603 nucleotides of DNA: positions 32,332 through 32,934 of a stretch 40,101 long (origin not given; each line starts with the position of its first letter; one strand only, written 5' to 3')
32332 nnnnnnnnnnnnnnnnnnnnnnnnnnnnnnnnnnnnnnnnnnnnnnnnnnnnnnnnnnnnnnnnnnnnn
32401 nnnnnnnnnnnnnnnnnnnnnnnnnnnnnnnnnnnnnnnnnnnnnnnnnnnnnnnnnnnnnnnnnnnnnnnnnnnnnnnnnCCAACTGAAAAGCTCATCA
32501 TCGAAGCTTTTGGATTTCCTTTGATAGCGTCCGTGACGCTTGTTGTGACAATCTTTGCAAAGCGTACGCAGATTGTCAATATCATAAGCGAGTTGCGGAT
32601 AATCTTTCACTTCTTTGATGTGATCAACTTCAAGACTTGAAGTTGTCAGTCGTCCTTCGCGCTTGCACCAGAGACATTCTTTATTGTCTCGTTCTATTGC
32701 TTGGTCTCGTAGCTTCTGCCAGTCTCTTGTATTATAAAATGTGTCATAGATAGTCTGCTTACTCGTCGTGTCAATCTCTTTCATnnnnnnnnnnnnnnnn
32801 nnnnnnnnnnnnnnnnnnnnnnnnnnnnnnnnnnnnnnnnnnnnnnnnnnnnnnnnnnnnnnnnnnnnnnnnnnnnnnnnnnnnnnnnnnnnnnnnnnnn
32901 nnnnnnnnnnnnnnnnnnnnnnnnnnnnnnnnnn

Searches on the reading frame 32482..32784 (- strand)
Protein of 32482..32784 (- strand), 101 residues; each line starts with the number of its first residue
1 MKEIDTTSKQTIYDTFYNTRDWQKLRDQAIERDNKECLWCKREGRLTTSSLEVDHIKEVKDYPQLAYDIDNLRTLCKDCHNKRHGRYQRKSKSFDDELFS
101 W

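Call 15: search_protein_families(library=pfam, proteins=[window:32482-32784:-], max_evalue=0.1)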
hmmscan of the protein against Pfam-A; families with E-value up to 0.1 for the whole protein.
window:32482-32784:- (101 aa): 7 families
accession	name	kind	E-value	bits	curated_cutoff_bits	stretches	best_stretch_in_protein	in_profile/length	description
PF01844.29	HNH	-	9.6e-14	51.7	21.4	1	37-85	1-46/47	HNH endonuclease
PF14279.12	HNH_5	-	0.00071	19.9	27.5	1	67-84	27-44/56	HNH endonuclease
PF05766.18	NinG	-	0.0017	18.6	25.4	1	19-86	76-142/193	Bacteriophage Lambda NinG protein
PF02945.21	Endonuclease_7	-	0.026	14.8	23.6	1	23-92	12-71/82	Recombination endonuclease VII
PF24734.1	DUF7685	-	0.031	14.6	27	0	72-83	24-35/43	Domain of unknown function (DUF7685)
PF21431.3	Col-Pyo_DNase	-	0.041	14.5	27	1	36-84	76-123/124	Colicin/Pyocin-S2, DNase domain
PF03892.19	NapB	-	0.079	13.5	25.1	1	26-83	56-114/127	Nitrate reductase cytochrome c-type subunit (NapB)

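Call 16: search_protein_families(library=phrogs, proteins=[window:32482-32784:-], max_evalue=0.01)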
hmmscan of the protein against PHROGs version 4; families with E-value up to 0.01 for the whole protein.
window:32482-32784:- (101 aa): 34 families (the best 25 are shown)
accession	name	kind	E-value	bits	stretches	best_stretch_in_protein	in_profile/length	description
phrog_5956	-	DNA, RNA and nucleotide metabolism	1.5e-27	96.9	1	7-94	33-118/138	HNH endonuclease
phrog_144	-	DNA, RNA and nucleotide metabolism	2.7e-27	96.5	1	10-93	60-142/175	HNH endonuclease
phrog_119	-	DNA, RNA and nucleotide metabolism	4.9e-26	92.5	1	5-93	174-264/443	HNH endonuclease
phrog_589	-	DNA, RNA and nucleotide metabolism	2.6e-20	73.9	1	9-91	66-146/179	HNH endonuclease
phrog_4581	-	head and packaging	8.8e-18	65.9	1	8-92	39-117/395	terminase small subunit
phrog_2323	-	DNA, RNA and nucleotide metabolism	2.8e-14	54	1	8-92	10-92/113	HNH endonuclease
phrog_1271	-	DNA, RNA and nucleotide metabolism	6.1e-14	53.2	1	17-93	249-325/361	HNH endonuclease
phrog_8446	-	DNA, RNA and nucleotide metabolism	6.5e-13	49.8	1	18-86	124-198/211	HNH endonuclease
phrog_338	-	DNA, RNA and nucleotide metabolism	2.9e-11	44.3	1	18-89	190-265/340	HNH endonuclease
phrog_333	-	DNA, RNA and nucleotide metabolism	1.1e-10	42.9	1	19-83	18-78/138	HNH endonuclease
phrog_8048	-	DNA, RNA and nucleotide metabolism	2.3e-09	37.9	1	19-87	161-230/273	HNH endonuclease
phrog_24030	-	DNA, RNA and nucleotide metabolism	3.4e-09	37.5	1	23-82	7-61/342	RNA ligase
phrog_25061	-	DNA, RNA and nucleotide metabolism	1.2e-08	36.7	1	13-83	118-185/219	HNH endonuclease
phrog_6050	-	DNA, RNA and nucleotide metabolism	1.4e-07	31.7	1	24-89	301-363/402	HNH endonuclease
phrog_3106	-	DNA, RNA and nucleotide metabolism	3.8e-07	31.1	1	18-96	143-233/252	HNH endonuclease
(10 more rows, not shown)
